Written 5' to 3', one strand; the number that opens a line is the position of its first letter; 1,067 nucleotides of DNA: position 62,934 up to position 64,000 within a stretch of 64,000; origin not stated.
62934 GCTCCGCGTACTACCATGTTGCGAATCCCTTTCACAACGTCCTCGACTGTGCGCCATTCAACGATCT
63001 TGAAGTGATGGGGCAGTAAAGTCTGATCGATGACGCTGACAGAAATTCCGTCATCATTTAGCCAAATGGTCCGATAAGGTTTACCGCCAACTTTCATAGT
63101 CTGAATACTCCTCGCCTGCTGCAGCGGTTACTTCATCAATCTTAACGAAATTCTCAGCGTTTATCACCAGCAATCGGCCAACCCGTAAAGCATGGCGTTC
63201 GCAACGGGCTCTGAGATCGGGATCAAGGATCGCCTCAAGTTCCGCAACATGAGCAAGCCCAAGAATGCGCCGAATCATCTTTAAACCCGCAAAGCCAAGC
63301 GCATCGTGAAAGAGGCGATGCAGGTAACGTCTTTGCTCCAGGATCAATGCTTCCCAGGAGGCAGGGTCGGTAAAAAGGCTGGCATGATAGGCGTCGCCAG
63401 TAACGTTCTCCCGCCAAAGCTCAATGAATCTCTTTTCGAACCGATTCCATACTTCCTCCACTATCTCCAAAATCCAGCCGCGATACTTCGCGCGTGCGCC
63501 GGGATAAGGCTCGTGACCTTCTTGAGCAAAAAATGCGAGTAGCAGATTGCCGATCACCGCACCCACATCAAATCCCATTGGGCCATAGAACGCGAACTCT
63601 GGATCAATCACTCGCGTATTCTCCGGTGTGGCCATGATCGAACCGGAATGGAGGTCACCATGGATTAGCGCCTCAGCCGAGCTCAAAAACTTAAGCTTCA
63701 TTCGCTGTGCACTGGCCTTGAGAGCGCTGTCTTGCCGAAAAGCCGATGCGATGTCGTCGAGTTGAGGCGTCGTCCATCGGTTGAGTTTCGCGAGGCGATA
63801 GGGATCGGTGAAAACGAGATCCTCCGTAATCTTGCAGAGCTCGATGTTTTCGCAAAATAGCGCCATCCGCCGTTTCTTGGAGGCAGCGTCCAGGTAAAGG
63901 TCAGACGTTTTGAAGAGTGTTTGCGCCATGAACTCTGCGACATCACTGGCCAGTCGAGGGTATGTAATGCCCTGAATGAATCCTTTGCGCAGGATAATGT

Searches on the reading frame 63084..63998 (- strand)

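Call 23: search_protein_families(library=pfam, proteins=[window:63084-63998:-], max_evalue=0.001)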
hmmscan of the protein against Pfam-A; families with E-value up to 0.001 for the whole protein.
window:63084-63998:- (305 aa): 1 family
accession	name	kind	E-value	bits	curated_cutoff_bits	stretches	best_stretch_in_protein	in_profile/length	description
PF01636.29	APH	-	1.2e-12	48.5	23.2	1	38-172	100-229/239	Phosphotransferase enzyme family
